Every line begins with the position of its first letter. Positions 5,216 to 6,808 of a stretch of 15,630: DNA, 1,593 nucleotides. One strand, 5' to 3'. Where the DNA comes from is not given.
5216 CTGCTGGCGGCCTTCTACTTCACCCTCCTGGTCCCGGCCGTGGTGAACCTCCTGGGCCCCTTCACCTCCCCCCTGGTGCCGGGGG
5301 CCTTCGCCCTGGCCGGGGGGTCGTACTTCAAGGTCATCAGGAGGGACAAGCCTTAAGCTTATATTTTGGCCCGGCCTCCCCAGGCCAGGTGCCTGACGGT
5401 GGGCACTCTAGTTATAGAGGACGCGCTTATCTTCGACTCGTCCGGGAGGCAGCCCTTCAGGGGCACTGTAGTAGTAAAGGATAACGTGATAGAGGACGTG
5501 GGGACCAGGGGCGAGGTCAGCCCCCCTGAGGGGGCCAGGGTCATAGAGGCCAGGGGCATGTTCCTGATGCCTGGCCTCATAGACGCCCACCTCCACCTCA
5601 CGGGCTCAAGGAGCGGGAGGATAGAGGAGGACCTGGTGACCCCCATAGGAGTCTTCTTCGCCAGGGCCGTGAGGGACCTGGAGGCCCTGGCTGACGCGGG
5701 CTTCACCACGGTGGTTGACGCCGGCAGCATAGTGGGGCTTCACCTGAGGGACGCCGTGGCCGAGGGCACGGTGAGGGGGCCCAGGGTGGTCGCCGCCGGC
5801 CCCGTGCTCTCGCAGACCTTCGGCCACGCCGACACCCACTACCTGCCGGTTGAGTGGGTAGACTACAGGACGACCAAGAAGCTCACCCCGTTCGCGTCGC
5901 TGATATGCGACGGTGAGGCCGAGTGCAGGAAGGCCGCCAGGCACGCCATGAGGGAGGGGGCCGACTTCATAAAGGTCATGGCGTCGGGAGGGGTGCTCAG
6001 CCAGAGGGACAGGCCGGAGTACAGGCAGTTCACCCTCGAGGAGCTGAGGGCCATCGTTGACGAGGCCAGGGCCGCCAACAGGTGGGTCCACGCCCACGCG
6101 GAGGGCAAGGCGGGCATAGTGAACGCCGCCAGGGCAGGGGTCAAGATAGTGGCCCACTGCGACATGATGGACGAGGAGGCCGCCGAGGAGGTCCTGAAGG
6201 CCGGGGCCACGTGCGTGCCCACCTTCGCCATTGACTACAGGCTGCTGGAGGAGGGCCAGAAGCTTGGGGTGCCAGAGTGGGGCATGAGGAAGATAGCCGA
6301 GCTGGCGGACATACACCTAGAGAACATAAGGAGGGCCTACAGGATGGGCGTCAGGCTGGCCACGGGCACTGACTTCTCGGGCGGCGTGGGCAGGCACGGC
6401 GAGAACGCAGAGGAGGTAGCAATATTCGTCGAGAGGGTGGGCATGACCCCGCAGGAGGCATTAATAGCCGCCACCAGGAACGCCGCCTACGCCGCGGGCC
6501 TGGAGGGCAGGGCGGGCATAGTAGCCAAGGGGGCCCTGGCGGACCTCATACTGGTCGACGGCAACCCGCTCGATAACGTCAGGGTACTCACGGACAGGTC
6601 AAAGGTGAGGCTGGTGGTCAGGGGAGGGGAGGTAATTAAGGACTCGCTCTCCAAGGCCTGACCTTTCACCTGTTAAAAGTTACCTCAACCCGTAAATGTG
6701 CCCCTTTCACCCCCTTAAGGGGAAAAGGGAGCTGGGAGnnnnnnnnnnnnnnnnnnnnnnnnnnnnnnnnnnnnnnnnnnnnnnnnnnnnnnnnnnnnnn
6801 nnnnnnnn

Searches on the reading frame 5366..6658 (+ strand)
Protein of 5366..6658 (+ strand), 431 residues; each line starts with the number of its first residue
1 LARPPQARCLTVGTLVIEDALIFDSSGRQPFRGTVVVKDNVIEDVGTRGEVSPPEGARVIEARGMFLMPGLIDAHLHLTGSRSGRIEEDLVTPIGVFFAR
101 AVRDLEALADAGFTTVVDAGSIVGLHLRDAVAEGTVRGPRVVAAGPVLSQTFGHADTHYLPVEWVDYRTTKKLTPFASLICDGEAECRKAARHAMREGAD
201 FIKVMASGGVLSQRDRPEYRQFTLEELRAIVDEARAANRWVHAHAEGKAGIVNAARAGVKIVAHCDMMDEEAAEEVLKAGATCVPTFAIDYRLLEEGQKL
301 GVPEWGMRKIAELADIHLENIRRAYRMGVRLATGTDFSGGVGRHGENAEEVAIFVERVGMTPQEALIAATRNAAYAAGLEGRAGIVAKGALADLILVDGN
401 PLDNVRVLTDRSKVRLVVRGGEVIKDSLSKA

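Call 5: search_protein_families(library=pfam, proteins=[window:5366-6658:+], max_evalue=0.01)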
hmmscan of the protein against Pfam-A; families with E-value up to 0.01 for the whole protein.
window:5366-6658:+ (431 aa): 2 families
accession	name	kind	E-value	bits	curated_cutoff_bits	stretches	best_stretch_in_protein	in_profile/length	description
PF01979.26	Amidohydro_1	-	3e-51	175.1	25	1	66-423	1-344/345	Amidohydrolase family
PF07969.17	Amidohydro_3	-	6.7e-20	72.4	29.7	2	185-424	223-471/472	Amidohydrolase family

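Call 6: search_protein_families(library=ncbifam, proteins=[window:5366-6658:+], max_evalue=0.01)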
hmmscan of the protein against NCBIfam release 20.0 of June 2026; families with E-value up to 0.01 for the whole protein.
window:5366-6658:+ (431 aa): 53 families (the best 25 are shown)
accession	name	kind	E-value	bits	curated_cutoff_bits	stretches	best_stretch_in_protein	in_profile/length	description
NF051886.1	XaaProDiPepCaul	equivalog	2e-87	293.8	500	1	21-425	7-398/398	Xaa-Pro dipeptidase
TIGR01224.1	hutI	equivalog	1.2e-17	63.8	298.15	2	221-423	193-377/377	imidazolonepropionase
NF006056.0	PRK08204.1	subfamily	1.9e-12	46.7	391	2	30-78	22-67/449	hypothetical protein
NF006679.0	PRK09228.1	subfamily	1.4e-11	43.9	351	2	32-79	31-80/433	guanine deaminase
NF005557.0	PRK07228.1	equivalog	3.2e-11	42.6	522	1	21-81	10-68/445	5'-deoxyadenosine deaminase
TIGR02967.1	guan_deamin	equivalog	1.3e-10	40.9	375.4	2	320-403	280-366/401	guanine deaminase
TIGR02318.1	phosphono_phnM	equivalog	1.3e-10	40.8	390.55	2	32-123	15-98/376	phosphonate metabolism protein PhnM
NF009060.0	PRK12394.1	equivalog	1.8e-10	40.2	442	1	15-96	5-85/381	metallo-dependent hydrolase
NF004995.0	PRK06380.1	subfamily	2.9e-10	39.7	567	1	15-85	3-70/418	metal-dependent hydrolase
NF011990.0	PRK15446.2-6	subfamily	3.1e-09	36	233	2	33-88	20-77/390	alpha-D-ribose 1-methylphosphonate 5-triphosphate diphosphatase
NF004701.0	PRK06038.1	equivalog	3.7e-09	35.8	609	1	15-79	6-67/432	N-ethylammeline chlorohydrolase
NF006689.0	PRK09237.1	equivalog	5.7e-09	35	371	1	32-123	22-96/383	amidohydrolase/deacetylase family metallohydrolase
TIGR02033.1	D-hydantoinase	equivalog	6.3e-09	35.3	393.25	1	31-88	15-70/454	dihydropyrimidinase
TIGR00221.1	nagA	equivalog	9.1e-09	34.7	225.65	1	34-78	23-65/380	N-acetylglucosamine-6-phosphate deacetylase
TIGR01178.1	ade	equivalog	1.6e-08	33.5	472.5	1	15-82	2-63/552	adenine deaminase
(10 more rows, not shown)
